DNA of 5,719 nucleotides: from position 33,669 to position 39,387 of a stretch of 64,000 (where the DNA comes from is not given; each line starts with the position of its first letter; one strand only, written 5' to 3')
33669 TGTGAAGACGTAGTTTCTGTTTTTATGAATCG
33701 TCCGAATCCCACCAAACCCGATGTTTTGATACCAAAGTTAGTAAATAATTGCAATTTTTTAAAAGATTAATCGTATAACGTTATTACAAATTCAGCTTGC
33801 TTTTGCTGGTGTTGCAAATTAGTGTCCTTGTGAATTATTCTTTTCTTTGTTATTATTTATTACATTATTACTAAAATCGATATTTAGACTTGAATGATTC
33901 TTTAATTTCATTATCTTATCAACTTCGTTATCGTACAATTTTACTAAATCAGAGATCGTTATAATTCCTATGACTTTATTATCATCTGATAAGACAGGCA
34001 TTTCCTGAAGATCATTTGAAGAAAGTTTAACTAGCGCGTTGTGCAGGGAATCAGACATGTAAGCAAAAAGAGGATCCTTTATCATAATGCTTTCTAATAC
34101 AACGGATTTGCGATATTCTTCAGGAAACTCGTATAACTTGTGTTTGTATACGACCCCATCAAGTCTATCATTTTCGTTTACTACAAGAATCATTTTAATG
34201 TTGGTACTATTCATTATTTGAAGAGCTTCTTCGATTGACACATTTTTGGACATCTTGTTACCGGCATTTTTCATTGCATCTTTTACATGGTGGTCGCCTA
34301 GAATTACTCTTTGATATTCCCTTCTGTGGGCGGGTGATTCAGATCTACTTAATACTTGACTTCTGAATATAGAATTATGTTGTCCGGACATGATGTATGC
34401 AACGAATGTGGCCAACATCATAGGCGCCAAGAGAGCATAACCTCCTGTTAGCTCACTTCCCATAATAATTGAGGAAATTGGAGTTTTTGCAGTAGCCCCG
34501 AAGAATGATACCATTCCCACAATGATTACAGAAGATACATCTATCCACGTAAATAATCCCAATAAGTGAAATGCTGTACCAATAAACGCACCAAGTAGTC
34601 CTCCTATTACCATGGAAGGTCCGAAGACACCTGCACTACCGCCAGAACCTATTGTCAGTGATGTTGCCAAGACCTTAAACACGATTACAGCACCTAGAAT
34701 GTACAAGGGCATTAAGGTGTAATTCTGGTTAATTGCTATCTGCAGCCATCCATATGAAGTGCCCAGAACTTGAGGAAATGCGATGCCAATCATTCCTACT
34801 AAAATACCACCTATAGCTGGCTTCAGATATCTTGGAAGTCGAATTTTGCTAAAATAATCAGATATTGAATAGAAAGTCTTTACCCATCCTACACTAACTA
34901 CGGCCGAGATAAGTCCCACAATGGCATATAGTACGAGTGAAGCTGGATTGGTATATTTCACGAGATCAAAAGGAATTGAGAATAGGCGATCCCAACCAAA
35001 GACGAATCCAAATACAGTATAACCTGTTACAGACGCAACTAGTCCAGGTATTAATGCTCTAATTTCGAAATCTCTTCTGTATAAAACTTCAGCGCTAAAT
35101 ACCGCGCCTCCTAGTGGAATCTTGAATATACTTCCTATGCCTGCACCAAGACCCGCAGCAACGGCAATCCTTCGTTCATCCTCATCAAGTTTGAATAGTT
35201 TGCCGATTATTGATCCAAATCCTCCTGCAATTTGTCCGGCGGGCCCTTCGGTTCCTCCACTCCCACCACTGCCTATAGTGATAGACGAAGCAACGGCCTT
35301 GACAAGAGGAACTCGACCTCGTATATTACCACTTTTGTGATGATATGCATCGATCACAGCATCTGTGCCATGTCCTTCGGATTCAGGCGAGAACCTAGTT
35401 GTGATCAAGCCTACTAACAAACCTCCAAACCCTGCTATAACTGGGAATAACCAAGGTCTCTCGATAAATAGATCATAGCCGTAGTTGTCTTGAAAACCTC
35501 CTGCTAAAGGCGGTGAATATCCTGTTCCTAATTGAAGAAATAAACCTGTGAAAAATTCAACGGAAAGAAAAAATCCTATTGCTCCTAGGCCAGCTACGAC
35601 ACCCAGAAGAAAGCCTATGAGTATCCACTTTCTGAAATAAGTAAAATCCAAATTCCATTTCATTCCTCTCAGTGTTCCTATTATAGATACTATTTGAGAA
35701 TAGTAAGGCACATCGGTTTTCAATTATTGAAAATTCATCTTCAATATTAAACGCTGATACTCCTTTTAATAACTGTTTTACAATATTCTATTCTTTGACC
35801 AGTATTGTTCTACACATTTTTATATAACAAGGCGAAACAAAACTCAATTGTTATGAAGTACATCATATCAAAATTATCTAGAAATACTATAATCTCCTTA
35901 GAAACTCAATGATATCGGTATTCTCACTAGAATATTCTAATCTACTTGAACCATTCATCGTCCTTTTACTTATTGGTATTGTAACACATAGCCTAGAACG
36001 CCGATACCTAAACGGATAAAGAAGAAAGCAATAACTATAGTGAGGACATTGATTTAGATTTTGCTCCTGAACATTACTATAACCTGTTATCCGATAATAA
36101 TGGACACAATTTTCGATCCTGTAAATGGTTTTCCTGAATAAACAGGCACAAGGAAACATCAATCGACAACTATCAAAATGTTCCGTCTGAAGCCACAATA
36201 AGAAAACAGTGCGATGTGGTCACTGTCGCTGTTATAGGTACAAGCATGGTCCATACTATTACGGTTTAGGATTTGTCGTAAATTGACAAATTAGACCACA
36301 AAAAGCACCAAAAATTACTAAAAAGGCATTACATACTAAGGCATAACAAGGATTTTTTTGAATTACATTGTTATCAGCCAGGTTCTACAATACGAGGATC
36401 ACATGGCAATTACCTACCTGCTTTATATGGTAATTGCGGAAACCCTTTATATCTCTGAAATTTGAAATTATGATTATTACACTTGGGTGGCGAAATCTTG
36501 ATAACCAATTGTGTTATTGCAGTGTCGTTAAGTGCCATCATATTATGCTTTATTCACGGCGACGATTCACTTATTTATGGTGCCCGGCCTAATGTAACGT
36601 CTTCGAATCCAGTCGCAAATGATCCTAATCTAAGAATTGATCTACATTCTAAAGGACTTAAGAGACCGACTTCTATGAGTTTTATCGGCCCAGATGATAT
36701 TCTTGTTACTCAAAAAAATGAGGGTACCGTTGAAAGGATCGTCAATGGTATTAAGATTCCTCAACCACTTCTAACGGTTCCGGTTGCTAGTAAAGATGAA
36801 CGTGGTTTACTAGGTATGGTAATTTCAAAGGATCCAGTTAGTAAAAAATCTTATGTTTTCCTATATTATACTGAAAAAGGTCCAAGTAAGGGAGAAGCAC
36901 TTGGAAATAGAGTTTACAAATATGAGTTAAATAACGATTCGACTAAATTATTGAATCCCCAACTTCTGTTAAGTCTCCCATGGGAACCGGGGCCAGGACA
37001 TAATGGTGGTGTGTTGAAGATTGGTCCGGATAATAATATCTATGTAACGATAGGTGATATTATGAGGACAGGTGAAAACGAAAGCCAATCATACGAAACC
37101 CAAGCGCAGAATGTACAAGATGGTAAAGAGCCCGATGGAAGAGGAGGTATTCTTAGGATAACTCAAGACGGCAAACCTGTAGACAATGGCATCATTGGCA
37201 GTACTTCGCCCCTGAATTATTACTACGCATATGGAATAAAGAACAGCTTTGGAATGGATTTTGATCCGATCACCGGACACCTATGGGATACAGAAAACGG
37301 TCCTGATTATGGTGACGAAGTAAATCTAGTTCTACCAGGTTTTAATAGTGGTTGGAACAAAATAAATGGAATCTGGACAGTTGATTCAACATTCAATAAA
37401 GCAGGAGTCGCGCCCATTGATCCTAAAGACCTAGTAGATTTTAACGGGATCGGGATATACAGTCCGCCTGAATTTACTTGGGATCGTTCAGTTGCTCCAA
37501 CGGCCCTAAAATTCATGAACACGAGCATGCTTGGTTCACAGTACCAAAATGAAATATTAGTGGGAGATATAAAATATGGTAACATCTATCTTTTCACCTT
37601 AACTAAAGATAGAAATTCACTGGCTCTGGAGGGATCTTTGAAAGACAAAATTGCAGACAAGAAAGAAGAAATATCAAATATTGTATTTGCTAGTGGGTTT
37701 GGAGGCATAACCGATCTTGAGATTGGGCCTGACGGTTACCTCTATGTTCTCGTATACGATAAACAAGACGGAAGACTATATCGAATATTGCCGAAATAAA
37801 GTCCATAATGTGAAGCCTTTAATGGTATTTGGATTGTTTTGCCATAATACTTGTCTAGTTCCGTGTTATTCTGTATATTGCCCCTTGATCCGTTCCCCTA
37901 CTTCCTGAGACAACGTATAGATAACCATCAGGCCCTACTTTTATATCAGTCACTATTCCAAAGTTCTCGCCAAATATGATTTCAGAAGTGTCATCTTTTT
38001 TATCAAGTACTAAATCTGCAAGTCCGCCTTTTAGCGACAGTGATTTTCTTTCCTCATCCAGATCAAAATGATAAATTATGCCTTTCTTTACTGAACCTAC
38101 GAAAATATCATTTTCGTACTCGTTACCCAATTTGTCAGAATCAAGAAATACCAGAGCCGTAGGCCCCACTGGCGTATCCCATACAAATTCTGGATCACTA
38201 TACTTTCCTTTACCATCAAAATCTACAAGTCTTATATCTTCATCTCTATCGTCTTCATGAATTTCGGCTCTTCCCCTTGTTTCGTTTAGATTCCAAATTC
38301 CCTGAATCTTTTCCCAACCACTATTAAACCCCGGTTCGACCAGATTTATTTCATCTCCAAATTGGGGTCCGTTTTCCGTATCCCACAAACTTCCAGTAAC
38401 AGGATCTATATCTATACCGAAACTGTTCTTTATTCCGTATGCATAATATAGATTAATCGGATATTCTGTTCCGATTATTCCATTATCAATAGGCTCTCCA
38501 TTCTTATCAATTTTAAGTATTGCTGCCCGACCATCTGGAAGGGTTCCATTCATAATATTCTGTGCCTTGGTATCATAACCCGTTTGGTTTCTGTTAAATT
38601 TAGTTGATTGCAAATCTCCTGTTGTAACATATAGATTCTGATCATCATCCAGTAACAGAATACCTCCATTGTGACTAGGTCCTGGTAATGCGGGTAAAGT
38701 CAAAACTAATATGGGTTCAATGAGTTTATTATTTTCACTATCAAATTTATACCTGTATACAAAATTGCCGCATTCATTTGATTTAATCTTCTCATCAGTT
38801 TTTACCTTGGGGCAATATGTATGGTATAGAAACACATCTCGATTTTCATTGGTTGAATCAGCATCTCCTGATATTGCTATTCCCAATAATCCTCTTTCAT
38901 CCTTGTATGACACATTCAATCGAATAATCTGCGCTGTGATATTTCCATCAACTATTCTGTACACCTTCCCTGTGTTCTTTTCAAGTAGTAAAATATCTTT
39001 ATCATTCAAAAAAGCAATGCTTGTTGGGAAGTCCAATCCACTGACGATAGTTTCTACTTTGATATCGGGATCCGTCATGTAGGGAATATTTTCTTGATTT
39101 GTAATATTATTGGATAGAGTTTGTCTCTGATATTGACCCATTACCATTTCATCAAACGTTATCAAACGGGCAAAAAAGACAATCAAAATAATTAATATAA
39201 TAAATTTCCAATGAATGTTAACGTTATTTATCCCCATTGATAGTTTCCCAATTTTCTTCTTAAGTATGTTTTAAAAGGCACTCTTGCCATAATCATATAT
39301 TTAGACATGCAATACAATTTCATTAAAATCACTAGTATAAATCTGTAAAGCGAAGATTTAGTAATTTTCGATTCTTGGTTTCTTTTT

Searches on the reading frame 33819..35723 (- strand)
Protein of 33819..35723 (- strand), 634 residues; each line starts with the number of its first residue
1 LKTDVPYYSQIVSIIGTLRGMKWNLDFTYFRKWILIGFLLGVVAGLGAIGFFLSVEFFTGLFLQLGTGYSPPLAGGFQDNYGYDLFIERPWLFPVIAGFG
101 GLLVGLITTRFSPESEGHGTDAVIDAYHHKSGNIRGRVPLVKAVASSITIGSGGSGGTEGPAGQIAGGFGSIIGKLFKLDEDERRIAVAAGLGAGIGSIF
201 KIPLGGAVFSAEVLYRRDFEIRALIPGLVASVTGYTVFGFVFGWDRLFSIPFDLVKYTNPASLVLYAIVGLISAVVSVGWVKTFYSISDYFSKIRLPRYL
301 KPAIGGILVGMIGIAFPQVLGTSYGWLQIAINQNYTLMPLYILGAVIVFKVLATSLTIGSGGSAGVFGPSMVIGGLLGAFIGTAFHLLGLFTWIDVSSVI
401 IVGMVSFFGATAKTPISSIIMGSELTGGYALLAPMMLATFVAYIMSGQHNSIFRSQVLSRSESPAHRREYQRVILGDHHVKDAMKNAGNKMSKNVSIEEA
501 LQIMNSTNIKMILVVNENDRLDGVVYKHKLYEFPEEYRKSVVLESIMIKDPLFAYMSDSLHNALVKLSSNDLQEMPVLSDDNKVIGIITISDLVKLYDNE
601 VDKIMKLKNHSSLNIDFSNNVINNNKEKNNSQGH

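Call 109: search_protein_families(library=pfam, proteins=[window:33819-35723:-], max_evalue=0.001)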
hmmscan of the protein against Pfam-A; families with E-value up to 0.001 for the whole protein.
window:33819-35723:- (634 aa): 2 families
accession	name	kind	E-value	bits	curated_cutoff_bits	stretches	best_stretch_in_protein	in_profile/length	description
PF00654.25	Voltage_CLC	-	2.6e-90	303.5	24.8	1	100-446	1-345/346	Voltage gated chloride channel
PF00571.33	CBS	-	2e-17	63.7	24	2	544-597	2-55/57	CBS domain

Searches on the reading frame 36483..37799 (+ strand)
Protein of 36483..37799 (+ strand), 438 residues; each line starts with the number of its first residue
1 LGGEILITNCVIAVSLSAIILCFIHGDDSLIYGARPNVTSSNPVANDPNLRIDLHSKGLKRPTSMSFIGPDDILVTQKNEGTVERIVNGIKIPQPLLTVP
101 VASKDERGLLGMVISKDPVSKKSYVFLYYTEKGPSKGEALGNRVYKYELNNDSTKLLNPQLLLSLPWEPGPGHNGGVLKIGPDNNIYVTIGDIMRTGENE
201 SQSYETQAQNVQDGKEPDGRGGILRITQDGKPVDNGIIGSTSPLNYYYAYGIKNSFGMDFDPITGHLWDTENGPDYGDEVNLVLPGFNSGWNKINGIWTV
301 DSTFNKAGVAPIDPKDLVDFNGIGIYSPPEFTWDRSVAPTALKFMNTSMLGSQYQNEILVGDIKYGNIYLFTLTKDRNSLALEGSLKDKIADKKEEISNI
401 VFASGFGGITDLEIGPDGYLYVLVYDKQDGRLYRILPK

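Call 109: search_protein_families(library=pfam, proteins=[window:36483-37799:+], max_evalue=0.001)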
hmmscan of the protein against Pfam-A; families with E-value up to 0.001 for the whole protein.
window:36483-37799:+ (438 aa): 1 family
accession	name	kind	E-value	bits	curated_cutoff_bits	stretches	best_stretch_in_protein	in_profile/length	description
PF07995.17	GSDH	-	2.5e-47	162.2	25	1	59-434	1-332/332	Glucose / Sorbosone dehydrogenase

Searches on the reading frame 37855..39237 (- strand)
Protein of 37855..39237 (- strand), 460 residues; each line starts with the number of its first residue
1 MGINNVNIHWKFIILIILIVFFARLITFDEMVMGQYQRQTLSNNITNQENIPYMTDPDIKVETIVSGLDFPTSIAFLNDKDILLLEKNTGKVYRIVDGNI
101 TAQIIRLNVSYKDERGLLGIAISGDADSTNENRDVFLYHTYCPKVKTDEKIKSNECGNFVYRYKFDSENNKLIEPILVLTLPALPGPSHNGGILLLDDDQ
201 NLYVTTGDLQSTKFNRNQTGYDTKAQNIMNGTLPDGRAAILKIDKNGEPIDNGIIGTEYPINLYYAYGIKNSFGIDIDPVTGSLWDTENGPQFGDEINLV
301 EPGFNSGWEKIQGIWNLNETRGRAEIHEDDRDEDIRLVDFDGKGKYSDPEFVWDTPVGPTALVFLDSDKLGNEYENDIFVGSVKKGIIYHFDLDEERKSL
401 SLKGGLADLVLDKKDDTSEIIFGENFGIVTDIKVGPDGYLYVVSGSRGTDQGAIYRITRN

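Call 109: search_protein_families(library=pfam, proteins=[window:37855-39237:-], max_evalue=0.001)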
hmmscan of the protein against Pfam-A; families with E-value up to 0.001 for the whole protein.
window:37855-39237:- (460 aa): 1 family
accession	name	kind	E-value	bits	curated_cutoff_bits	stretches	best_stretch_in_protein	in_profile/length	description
PF07995.17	GSDH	-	3.3e-43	148.7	25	1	68-446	1-325/332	Glucose / Sorbosone dehydrogenase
